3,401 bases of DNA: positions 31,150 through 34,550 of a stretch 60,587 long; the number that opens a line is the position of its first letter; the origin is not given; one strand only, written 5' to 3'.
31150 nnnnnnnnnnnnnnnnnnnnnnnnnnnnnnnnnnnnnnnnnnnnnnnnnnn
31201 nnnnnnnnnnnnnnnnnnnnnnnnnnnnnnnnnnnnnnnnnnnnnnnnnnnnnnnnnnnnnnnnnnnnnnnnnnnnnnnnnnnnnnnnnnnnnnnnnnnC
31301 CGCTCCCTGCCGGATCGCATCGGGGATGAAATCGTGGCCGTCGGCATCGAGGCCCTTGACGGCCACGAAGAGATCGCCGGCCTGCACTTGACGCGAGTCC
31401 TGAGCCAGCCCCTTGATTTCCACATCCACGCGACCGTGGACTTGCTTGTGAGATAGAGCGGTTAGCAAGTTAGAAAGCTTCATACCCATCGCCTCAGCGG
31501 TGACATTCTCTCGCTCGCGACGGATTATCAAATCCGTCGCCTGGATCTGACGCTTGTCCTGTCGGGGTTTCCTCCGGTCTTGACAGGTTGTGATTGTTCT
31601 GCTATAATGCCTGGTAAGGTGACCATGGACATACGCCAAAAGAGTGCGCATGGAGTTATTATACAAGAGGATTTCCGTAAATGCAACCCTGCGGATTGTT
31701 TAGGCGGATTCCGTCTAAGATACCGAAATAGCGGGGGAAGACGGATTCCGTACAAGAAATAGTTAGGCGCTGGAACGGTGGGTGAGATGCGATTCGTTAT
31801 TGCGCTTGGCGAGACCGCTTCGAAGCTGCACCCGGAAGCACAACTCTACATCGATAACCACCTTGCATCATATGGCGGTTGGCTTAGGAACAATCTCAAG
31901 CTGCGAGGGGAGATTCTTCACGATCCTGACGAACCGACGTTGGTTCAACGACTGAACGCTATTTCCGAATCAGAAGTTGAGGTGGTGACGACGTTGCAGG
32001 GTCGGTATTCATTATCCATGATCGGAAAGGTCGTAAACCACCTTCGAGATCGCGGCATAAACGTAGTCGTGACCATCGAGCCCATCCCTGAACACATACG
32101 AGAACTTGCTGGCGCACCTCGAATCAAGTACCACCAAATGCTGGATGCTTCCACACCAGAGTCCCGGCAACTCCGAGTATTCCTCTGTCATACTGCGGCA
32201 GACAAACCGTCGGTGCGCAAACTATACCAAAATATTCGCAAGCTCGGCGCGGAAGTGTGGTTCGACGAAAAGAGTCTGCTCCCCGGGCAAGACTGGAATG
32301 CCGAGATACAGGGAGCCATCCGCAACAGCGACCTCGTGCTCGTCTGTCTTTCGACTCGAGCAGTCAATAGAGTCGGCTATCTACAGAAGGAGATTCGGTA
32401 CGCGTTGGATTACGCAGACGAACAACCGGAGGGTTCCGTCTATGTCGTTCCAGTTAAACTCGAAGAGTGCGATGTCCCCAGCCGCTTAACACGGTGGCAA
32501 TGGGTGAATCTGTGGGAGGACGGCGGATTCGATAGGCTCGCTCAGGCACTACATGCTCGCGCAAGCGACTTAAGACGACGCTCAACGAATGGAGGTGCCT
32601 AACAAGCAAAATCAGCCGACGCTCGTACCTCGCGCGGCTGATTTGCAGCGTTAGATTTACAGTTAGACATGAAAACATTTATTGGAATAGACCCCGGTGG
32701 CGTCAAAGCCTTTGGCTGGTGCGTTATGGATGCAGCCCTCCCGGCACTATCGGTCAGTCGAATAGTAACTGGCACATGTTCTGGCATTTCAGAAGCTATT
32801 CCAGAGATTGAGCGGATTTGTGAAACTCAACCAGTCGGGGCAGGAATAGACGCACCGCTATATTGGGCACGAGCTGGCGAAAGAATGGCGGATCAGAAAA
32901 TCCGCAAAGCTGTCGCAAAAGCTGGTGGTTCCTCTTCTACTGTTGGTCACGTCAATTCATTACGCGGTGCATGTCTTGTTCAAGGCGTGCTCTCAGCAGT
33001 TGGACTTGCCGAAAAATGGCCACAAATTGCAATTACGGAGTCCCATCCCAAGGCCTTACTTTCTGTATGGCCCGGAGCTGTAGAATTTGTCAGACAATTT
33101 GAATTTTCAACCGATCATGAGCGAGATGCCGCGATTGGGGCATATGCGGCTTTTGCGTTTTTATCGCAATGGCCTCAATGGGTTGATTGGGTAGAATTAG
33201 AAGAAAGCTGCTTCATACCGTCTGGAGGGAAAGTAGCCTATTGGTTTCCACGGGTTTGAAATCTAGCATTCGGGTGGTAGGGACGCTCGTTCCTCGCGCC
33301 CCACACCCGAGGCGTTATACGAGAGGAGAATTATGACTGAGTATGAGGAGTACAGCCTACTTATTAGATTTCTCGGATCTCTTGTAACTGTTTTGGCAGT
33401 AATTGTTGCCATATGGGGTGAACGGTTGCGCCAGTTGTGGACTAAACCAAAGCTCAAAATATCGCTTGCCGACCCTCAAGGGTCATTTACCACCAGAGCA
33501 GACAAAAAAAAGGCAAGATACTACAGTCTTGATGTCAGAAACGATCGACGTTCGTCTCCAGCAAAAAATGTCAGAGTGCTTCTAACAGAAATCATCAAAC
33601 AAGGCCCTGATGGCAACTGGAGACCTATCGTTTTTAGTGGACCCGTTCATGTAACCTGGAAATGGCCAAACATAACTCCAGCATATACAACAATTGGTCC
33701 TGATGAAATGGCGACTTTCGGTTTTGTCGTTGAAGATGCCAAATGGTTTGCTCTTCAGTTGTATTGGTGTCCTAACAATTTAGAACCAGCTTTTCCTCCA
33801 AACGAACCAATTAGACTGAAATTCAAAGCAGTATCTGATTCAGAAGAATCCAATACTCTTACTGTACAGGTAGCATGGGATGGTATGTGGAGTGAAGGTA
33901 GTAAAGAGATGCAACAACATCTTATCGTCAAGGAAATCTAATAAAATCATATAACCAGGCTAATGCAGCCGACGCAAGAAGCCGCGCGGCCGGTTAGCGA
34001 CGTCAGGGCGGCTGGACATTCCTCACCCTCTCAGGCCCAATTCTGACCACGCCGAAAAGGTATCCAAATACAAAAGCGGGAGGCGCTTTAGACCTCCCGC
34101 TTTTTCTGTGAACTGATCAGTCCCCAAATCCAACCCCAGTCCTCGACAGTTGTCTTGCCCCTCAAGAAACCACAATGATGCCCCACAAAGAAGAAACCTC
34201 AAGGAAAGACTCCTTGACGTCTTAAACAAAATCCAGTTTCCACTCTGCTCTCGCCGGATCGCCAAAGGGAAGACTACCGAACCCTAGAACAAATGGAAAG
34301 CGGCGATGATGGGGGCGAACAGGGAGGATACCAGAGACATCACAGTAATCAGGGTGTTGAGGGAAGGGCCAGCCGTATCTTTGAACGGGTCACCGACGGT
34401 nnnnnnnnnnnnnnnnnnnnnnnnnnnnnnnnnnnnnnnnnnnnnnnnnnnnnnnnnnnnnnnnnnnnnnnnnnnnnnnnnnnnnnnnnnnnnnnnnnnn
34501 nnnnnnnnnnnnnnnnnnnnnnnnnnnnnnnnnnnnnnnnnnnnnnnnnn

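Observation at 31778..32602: First cassette: TIR domain with an uncharacterised 135-aa N-terminal domain as a single-gene module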

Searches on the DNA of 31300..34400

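Call 56: search_rna_families(source=window, start=31300, end=34400, threshold=evalue, max_evalue=1)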
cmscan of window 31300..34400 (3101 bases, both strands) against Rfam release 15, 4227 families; matches with E-value up to 1: 0.
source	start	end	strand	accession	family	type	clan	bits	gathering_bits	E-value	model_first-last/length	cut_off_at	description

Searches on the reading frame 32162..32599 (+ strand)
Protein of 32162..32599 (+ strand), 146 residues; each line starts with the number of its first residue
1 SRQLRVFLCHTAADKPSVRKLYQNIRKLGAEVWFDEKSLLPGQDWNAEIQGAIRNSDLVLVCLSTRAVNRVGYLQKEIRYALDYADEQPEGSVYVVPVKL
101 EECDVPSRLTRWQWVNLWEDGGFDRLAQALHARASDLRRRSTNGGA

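Call 31: search_solved_structures(query=window:32162-32599:+, max_evalue=0.001, show_alignments=5)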
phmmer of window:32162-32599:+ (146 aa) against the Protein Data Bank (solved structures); distinct sequences matched with E-value up to 0.001: 4.
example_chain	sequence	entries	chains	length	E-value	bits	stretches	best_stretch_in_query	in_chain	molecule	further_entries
7uwg_A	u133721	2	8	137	1.9e-06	31.1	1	5-69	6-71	Molecular chaperone Tir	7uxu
8g83_A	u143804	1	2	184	3.9e-06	30.1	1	5-69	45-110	NAD(+) hydrolase AbTIR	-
3h16_A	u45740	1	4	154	1.3e-05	28.4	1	6-78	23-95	TIR protein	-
7uxr_A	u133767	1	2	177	0.00083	22.6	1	3-69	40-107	TIR domain protein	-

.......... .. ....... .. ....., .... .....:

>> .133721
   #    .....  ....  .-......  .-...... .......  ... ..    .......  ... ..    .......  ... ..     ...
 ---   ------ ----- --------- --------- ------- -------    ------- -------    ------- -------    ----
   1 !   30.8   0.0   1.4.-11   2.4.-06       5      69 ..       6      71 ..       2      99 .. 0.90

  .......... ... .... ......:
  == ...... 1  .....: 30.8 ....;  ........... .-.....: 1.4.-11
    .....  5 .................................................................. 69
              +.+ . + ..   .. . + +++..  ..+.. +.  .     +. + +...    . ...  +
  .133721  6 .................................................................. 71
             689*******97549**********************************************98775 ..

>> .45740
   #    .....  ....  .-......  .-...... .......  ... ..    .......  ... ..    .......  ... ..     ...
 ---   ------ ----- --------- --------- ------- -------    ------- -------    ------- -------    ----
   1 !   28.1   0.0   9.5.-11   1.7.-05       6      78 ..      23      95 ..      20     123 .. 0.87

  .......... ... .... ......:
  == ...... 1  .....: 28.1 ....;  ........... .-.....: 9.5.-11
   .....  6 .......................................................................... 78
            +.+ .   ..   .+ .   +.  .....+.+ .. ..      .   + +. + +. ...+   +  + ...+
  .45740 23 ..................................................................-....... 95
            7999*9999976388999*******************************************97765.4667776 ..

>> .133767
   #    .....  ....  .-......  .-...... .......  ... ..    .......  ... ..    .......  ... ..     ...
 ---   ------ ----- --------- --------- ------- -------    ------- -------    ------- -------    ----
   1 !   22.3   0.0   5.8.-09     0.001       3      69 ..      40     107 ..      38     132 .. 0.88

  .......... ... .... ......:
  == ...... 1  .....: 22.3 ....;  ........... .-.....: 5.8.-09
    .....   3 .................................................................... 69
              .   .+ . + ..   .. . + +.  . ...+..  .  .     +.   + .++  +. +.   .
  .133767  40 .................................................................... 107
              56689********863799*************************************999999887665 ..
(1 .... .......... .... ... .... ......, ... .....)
